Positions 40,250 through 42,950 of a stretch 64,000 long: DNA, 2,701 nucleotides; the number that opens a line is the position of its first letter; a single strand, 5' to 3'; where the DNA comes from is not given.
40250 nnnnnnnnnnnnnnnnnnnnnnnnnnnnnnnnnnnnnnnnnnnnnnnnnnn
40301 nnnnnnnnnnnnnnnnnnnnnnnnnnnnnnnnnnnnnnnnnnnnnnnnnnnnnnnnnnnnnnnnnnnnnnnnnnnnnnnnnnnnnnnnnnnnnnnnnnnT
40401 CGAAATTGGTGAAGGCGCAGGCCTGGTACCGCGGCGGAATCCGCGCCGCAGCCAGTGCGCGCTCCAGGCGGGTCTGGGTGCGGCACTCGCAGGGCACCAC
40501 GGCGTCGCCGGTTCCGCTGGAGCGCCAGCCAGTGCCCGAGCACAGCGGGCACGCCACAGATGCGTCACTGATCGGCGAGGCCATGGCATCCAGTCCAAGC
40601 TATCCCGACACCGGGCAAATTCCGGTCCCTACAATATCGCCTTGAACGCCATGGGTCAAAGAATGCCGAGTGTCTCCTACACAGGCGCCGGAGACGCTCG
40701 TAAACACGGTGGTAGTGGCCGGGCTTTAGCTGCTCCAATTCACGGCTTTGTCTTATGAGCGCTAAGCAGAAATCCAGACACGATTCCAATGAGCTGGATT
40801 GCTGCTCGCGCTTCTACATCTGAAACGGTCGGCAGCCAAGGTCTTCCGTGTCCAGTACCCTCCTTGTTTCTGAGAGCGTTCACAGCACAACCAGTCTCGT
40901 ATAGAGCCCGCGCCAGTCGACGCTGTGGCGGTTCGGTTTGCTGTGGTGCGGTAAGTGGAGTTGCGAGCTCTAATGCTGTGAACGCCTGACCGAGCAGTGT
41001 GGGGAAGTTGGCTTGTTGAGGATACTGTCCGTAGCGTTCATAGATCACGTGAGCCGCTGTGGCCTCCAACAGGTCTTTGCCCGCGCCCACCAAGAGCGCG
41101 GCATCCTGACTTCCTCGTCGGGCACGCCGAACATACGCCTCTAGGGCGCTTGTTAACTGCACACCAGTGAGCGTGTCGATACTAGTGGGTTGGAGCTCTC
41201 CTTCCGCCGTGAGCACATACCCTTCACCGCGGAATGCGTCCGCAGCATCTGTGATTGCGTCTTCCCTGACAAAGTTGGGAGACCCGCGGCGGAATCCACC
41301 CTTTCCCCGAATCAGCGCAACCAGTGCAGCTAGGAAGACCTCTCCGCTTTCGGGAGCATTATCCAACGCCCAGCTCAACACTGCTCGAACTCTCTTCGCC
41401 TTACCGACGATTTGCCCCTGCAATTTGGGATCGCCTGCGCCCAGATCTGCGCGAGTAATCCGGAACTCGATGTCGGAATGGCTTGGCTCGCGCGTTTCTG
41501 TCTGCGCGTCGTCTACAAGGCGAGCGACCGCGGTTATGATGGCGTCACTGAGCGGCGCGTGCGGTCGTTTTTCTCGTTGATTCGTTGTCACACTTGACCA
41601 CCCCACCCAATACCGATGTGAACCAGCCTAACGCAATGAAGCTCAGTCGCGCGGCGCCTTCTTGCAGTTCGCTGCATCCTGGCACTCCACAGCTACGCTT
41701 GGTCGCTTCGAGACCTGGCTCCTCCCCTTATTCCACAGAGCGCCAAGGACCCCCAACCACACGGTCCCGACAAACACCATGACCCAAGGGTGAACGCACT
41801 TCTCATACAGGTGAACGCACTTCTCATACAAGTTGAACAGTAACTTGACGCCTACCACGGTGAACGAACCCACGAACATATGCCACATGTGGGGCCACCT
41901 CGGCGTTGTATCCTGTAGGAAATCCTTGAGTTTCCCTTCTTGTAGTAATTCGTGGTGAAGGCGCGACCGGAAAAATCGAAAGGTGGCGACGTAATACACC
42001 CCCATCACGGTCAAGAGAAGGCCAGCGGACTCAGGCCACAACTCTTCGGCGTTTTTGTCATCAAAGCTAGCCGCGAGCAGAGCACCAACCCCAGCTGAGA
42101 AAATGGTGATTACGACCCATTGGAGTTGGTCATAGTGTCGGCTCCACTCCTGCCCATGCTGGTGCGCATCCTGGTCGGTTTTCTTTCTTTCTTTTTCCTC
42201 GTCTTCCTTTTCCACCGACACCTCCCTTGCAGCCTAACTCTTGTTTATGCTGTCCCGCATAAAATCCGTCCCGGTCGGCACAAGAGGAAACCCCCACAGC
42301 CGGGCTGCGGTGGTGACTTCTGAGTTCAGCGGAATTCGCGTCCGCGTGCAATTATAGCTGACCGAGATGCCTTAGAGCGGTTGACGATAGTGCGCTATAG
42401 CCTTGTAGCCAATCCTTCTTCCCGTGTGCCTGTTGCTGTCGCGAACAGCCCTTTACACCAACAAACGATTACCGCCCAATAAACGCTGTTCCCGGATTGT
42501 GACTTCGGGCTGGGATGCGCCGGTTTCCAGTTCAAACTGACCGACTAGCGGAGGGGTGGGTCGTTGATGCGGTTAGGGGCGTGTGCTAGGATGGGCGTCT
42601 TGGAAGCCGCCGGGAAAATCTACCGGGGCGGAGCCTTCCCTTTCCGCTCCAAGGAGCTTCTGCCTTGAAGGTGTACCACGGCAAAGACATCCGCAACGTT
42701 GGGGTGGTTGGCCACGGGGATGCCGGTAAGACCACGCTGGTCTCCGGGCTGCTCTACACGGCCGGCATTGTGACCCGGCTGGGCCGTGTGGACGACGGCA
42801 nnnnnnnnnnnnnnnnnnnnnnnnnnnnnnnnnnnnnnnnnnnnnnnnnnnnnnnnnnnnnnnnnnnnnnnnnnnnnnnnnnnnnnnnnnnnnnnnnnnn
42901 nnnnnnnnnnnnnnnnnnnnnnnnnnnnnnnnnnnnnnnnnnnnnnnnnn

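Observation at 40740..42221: AbiJ-like Abi_C/HEPN protein adjacent to a low-G+C multi-TM protein: candidate two-gene defence/abortive-infection module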

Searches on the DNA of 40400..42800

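Call 87: search_rna_families(source=window, start=40400, end=42800, threshold=evalue, max_evalue=1)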
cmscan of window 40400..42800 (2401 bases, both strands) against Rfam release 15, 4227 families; matches with E-value up to 1: 0.
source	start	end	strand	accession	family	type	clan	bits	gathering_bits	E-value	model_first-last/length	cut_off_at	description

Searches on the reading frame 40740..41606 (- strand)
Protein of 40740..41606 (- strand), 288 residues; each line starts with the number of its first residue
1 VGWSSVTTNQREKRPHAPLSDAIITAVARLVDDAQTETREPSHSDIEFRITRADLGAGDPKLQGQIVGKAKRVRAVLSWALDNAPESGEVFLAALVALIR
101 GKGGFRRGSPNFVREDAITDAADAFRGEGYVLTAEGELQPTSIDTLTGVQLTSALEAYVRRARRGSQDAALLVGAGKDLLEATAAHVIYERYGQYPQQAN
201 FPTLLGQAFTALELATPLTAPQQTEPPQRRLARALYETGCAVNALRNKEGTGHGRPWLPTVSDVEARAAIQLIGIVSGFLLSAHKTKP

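Call 3: search_protein_families(library=pfam, proteins=[window:40740-41606:-], max_evalue=1)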
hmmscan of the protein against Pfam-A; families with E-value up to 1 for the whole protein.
window:40740-41606:- (288 aa): 1 family
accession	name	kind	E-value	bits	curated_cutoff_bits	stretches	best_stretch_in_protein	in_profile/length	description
PF14355.11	Abi_C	-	6e-12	45.9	24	1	202-281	1-82/83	Abortive infection C-terminus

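Call 4: search_protein_families(library=padloc, proteins=[window:40740-41606:-], max_evalue=1)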
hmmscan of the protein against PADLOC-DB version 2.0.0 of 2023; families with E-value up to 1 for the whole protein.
window:40740-41606:- (288 aa): 0 families

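Call 5: search_protein_families(library=ncbifam, proteins=[window:40740-41606:-], max_evalue=1)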
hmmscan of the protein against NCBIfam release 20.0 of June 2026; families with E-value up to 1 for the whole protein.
window:40740-41606:- (288 aa): 0 families

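Call 7: find_homologous_proteins(query=window:40740-41606:-)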
Query window:40740-41606:- (288 aa): 2204 proteins with E <= 0.001 among 8000 candidates; the best 120 are listed.
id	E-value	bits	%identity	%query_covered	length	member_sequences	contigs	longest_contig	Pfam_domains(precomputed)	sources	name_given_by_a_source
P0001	9.9e-180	614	100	98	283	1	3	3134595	PF14355.13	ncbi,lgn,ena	-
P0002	2.1e-150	518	86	97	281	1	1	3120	PF14355.13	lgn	-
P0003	4.0e-142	491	79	98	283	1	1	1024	PF14355.13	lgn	-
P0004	5.8e-140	483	81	96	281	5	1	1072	PF14355.13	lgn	-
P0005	4.3e-139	481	78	98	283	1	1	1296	PF14355.13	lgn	-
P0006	1.3e-138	479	78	97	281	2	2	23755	PF14355.13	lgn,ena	-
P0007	8.2e-138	476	78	98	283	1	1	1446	PF14355.13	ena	-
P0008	3.9e-136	471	75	98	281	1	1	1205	PF14355.13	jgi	jgi:hypothetical protein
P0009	9.1e-135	466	79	96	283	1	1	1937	PF14355.13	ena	-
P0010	1.0e-133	463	73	97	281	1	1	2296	PF14355.13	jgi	jgi:hypothetical protein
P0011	1.0e-133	463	73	97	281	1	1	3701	PF14355.13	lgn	-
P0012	3.2e-133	461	74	98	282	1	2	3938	PF14355.13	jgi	jgi:hypothetical protein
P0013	3.6e-133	461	74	98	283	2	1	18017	PF14355.13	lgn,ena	-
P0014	4.7e-133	461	74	97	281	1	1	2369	PF14355.13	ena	-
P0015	4.1e-132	458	74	98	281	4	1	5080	PF14355.13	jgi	-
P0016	6.6e-132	457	72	97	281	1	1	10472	PF14355.13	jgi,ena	-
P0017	6.8e-132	457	77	95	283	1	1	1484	PF14355.13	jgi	jgi:Abortive infection C-terminus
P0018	7.3e-132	457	75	97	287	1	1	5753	PF14355.13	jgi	jgi:hypothetical protein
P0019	7.8e-132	457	75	100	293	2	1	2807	PF14355.13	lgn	-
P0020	8.3e-132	457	77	95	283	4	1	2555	PF14355.13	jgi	-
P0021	2.4e-131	455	75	95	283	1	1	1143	PF14355.13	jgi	jgi:Abortive infection C-terminus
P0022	2.6e-131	455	74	97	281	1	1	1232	PF14355.13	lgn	-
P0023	8.8e-131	453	74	98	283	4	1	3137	PF14355.13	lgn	-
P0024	1.2e-130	453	73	98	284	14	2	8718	PF14355.13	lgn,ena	-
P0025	1.6e-130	452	74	96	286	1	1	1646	PF14355.13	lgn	-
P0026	1.7e-130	452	77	95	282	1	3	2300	PF14355.13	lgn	-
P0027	2.1e-130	452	74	97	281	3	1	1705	PF14355.13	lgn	-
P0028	2.7e-130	452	74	96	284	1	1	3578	PF14355.13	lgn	-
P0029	4.8e-130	451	76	94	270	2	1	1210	PF14355.13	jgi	-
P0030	5.6e-130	451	74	96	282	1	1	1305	PF14355.13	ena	-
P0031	7.8e-130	450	73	98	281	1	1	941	PF14355.13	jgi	-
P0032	1.0e-129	450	72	97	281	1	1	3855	PF14355.13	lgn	-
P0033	1.2e-129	450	73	96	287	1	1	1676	PF14355.13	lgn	-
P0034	1.5e-129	449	74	97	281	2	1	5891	PF14355.13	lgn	-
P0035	2.1e-129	449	71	97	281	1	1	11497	PF14355.13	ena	-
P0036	3.4e-129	448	73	97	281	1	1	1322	PF14355.13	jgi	jgi:hypothetical protein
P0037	5.8e-129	447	72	97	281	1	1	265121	PF14355.13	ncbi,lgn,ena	-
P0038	6.1e-129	447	72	97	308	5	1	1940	PF14355.13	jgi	jgi:hypothetical protein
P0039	7.4e-129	447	72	98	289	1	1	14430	PF14355.13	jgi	jgi:hypothetical protein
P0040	9.4e-129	447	72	98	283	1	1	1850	PF14355.13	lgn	-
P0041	3.6e-128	445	70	98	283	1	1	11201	PF14355.13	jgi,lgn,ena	-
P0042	2.1e-127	442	72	97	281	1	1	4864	PF14355.13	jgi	jgi:hypothetical protein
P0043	2.1e-127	442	72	97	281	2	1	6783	PF14355.13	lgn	-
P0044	3.3e-127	442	75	96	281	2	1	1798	PF14355.13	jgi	jgi:hypothetical protein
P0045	3.9e-127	441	72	98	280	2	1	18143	PF14355.13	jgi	-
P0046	8.9e-127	440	73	95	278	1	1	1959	PF14355.13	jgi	jgi:Abortive infection C-terminus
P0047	1.8e-126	439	72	99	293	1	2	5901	PF14355.13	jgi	jgi:hypothetical protein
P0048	2.1e-126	439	73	99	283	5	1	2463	PF14355.13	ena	-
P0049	2.6e-126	439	71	99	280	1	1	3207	PF14355.13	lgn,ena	-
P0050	3.1e-126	438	74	95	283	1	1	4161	PF14355.13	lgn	-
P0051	3.5e-126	438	71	98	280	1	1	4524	PF14355.13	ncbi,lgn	-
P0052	3.6e-126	438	70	97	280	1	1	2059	PF14355.13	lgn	-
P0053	3.6e-126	438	70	99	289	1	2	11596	PF14355.13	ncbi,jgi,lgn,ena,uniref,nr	ncbi:hypothetical protein COU18_01870 [Candidatus Kaiserbacteria bacterium CG10_big_fil_rev_8_21_14_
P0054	6.7e-126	437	73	98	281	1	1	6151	PF14355.13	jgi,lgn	jgi:hypothetical protein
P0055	9.6e-126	437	71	97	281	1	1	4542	PF14355.13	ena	-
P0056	2.0e-125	436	74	96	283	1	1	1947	PF14355.13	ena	-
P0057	9.3e-125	434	73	96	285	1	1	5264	PF14355.13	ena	-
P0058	9.7e-125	434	71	94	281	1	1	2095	PF14355.13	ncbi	-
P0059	1.2e-124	433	74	96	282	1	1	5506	PF14355.13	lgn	-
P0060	1.2e-124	433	73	94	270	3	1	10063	PF14355.13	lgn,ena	-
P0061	2.1e-124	432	72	94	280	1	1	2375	PF14355.13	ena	-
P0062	2.3e-124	432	70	97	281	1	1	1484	PF14355.13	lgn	-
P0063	2.5e-124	432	72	96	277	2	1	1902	PF14355.13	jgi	jgi:hypothetical protein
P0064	3.8e-124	432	70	97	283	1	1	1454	PF14355.13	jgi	jgi:abortive infection Abi-like protein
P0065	6.6e-124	431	70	98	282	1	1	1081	PF14355.13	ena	-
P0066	1.2e-123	430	71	98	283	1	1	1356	PF14355.13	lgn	-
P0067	1.3e-123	430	72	94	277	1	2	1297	PF14355.13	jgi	-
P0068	2.1e-123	429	72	95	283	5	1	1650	PF14355.13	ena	-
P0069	2.2e-123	429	69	97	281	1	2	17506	PF14355.13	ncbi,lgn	-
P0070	2.9e-123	429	71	94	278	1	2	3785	PF14355.13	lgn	-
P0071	3.0e-123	429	66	100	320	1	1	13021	PF14355.13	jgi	jgi:hypothetical protein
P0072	3.7e-123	428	70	98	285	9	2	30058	PF14355.13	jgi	jgi:hypothetical protein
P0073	4.6e-123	428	72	98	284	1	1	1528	PF14355.13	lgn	-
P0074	4.7e-123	428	69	96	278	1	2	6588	PF14355.13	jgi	jgi:hypothetical protein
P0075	5.6e-123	428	70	98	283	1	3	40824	PF14355.13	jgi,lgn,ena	-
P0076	6.8e-123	427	72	96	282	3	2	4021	PF14355.13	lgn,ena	-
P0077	7.1e-123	427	73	96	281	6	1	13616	PF14355.13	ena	-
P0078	7.7e-123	427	69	97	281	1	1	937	PF14355.13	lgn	-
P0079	9.5e-123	427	70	96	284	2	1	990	PF14355.13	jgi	jgi:hypothetical protein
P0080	1.1e-122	427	71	95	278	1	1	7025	PF14355.13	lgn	-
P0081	1.3e-122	427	70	96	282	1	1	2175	PF14355.13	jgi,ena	-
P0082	1.5e-122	426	72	94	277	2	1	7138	PF14355.13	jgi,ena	-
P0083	1.6e-122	426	72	94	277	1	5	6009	PF14355.13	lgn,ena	-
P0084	1.6e-122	426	69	98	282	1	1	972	PF14355.13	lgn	-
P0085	1.8e-122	426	72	94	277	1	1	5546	PF14355.13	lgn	-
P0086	3.5e-122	425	69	98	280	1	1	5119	PF14355.13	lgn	-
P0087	3.8e-122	425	72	94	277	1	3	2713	PF14355.13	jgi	jgi:hypothetical protein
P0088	4.1e-122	425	72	95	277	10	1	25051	PF14355.13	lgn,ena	-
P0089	4.3e-122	425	68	100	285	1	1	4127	PF14355.13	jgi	jgi:hypothetical protein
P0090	4.6e-122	425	72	94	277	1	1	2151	PF14355.13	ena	-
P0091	5.0e-122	425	71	94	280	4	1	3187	PF14355.13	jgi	jgi:hypothetical protein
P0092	7.9e-122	424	73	93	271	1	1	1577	PF14355.13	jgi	jgi:hypothetical protein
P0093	8.1e-122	424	72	95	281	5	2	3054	PF14355.13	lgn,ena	-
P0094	8.3e-122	424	72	94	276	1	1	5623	PF14355.13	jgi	jgi:hypothetical protein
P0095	9.0e-122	424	73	91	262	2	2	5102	PF14355.13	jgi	jgi:Abortive infection C-terminus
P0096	1.5e-121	423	72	94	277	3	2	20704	PF14355.13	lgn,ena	-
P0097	2.5e-121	422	72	94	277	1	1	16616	PF14355.13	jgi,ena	jgi:hypothetical protein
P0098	2.8e-121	422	71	96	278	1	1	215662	PF14355.13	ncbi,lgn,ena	-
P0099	2.9e-121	422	71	94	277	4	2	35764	PF14355.13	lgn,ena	-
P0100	3.7e-121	422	72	94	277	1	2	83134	PF14355.13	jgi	jgi:Abortive infection C-terminus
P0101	3.9e-121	422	68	95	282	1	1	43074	PF14355.13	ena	-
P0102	3.9e-121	422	73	94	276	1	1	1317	PF14355.13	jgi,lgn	-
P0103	4.0e-121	422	70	95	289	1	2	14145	PF14355.13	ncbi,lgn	-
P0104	5.6e-121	421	71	94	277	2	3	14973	PF14355.13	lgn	-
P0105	7.6e-121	421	72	94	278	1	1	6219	PF14355.13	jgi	jgi:hypothetical protein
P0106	1.2e-120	420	72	93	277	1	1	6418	PF14355.13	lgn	-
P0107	1.2e-120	420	68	97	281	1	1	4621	PF14355.13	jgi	jgi:hypothetical protein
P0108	1.2e-120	420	71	94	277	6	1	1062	PF14355.13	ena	-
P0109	1.7e-120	420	71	94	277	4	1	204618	PF14355.13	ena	-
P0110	3.0e-120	419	72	94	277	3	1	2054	PF14355.13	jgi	jgi:hypothetical protein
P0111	3.5e-120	419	70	95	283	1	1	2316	PF14355.13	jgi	jgi:hypothetical protein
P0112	3.5e-120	419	71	94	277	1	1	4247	PF14355.13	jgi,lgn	jgi:hypothetical protein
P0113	5.4e-120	418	70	94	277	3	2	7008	PF14355.13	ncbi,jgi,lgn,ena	jgi:hypothetical protein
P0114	6.1e-120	418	73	91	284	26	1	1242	PF14355.13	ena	-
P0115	6.1e-120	418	70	94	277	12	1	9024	PF14355.13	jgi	jgi:hypothetical protein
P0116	6.1e-120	418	68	98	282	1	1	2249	PF14355.13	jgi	jgi:GNAT superfamily N-acetyltransferase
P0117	6.4e-120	418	71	94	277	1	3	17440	PF14355.13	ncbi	-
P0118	8.7e-120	417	71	94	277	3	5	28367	PF14355.13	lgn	-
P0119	1.2e-119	417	71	94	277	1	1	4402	PF14355.13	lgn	-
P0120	1.6e-119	416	71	94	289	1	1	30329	PF14355.13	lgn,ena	-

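Call 10: find_encoding_contigs(protein=P0001, flank=10000, max_places=4)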
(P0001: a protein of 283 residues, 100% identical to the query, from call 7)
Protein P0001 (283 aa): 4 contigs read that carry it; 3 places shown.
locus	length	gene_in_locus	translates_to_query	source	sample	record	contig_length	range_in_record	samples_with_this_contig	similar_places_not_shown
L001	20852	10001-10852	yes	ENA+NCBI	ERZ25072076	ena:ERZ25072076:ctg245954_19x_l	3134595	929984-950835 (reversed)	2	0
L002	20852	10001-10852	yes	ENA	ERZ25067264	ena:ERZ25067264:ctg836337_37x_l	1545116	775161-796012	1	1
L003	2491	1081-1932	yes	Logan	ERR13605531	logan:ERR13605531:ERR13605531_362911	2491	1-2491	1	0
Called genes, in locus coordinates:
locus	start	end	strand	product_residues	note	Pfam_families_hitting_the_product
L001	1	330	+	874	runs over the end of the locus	PF07635:PSCyt1, PF07583:PSCyt2, PF07587:PSD1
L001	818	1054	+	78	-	-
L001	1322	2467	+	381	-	PF04199:Cyclase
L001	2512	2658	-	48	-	-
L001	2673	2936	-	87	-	-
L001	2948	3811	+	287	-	PF13424:TPR_12, PF13374:TPR_10, PF13424:TPR_12, PF24885:TPR_NPHP3, PF13374:TPR_10, PF13424:TPR_12, PF24885:TPR_NPHP3, PF13374:TPR_10, +16 more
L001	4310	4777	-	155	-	-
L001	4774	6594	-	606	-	PF01464:SLT, PF01476:LysM, PF23473:LysM3_LYK4_5 (faint), PF01476:LysM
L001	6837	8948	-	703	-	PF00009:GTP_EFTU, PF01926:MMR_HSR1 (weak), PF22042:EF-G_D2, PF03144:GTP_EFTU_D2 (weak), PF14492:EFG_III, PF03764:EFG_IV, PF00679:EFG_C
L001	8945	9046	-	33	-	-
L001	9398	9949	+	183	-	-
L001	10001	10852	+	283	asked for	PF14355:Abi_C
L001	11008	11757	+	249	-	PF01695:IstB_IS21, PF00308:Bac_DnaA (weak)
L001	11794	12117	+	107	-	PF03647:Tmemb_14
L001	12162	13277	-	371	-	PF00814:TsaD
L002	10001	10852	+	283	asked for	PF14355:Abi_C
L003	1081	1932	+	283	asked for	PF14355:Abi_C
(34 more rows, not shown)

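Call 11: find_related_loci(query=P0001, collection=genome_contigs, flank=6000)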
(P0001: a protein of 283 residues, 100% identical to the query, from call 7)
Query P0001 (283 aa) in genome_contigs; peptide patterns used: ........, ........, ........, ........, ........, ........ (x = any residue, [..] = any of these).
146 stretches matched a pattern; 77 encode a relative of the query (tblastn E <= 1e-3); 77 distinct loci.
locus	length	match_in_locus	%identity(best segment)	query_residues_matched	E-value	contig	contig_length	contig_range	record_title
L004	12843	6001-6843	73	2-282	4e-137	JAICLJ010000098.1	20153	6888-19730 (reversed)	MAG: Bryobacteraceae bacterium isolate GZL_HY_2_bin.135 k141_3511691_length_20153_cov_19.7757, whole genome shotgun sequ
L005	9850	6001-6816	68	9-280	3e-118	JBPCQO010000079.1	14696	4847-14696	MAG: Gemmatimonadaceae bacterium isolate TH_ant_mag_210 k127_5229035, whole genome shotgun sequence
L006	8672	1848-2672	62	9-283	6e-114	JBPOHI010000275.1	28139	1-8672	MAG: Acidobacteriota bacterium isolate MAG_190 c_000000215440, whole genome shotgun sequence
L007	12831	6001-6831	64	7-282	3e-113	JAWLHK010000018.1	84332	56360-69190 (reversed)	MAG: bacterium isolate 30dZY2.bin.61 NODE_487_length_84332_cov_5.889366, whole genome shotgun sequence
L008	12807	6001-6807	62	12-280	5e-111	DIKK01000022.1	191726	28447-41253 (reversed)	MAG TPA_asm: Dehalococcoidia bacterium UBA5620 UBA5620_contig_1361, whole genome shotgun sequence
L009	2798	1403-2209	61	13-281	4e-114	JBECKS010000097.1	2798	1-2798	MAG: Pseudomonadales bacterium isolate ETDI11 k127_1512514, whole genome shotgun sequence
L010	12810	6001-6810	63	12-281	8e-109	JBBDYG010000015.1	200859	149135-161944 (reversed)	MAG: Pirellulales bacterium isolate LejiaD_59_32 Lejia_D_125_length_200859_cov_20, whole genome shotgun sequence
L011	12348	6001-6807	59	12-280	8e-104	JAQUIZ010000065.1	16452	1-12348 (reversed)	MAG: Fermentimonas sp. isolate STCSWMC_72 NODE_9261_length_16452_cov_11.136907_ST_CSWMC, whole genome shotgun sequence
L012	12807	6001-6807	58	12-279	3e-104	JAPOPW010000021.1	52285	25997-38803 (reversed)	MAG: Immundisolibacterales bacterium isolate APA_bin_69 c_000000083025, whole genome shotgun sequence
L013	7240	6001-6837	56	4-282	9e-103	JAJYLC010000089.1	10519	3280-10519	MAG: Chloroflexi bacterium isolate DBS2-1.bin62 NODE_12156_length_10519_cov_1.345843, whole genome shotgun sequence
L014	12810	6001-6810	57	13-282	2e-100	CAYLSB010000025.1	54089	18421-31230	MAG TPA_asm: uncultured Pirellulales bacterium isolate binchicken_co7_35 genome assembly, contig: NODE_1066_length_54089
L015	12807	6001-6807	57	12-280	3e-99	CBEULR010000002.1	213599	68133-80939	MAG TPA_asm: uncultured Peptococcaceae bacterium isolate SRR13515396_binner12_Refined_8 genome assembly, contig: ERZ2551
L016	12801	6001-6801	55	13-277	5e-99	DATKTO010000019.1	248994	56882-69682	MAG TPA_asm: Gallionellaceae bacterium isolate SMAG_U14083 k141_826133, whole genome shotgun sequence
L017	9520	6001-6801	54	13-277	6e-99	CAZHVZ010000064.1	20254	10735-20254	MAG TPA_asm: uncultured Rhodocyclaceae bacterium isolate SRP285395_co1_114 genome assembly, contig: NODE_4046_length_202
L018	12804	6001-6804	57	12-280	4e-99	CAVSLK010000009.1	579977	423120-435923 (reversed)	MAG: uncultured Acidobacteriota bacterium isolate MFD09206.bin.2.23 genome assembly, contig: contig_730, whole genome sh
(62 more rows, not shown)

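Call 16: search_protein_families(library=pfam, alignment_id=A1, max_evalue=0.00001)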
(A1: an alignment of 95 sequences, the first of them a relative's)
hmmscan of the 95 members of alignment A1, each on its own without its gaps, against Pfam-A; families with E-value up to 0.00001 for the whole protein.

A. member 1, L004:5256-6011:+ (252 aa): 0 families

B. families by the number of members that match (of 95 scanned): 57 families (the first 25 are shown)
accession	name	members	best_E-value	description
PF02384.22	N6_Mtase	3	4.5e-09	N-6 DNA Methylase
PF00656.27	Peptidase_C14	2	6.3e-38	Caspase domain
PF12762.13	DDE_Tnp_IS1595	2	3.2e-35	ISXO2-like transposase domain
PF00069.31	Pkinase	2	7.2e-34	Protein kinase domain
PF07693.20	KAP_NTPase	2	1.4e-24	KAP family P-loop domain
PF07714.23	PK_Tyr_Ser-Thr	2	1.4e-18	Protein tyrosine and serine/threonine kinase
PF00078.32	RVT_1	2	8.4e-15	Reverse transcriptase (RNA-dependent DNA polymerase)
PF07669.17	Eco57I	2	7.8e-13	Eco57I restriction-modification methylase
PF20473.4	MmeI_Mtase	2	3e-08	MmeI, DNA-methyltransferase domain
PF10544.15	T5orf172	2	4.1e-06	T5orf172 domain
PF00171.27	Aldedh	1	1.6e-141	Aldehyde dehydrogenase family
PF13166.12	AAA_13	1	1.4e-88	AAA domain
PF12358.13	DUF3644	1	1.4e-59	Domain of unknown function (DUF3644)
PF18860.6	AbiJ_NTD3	1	9.4e-54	AbiJ N-terminal domain 3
PF20016.6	ThsA_Macro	1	1.1e-48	Thoeris protein ThsA, Macro domain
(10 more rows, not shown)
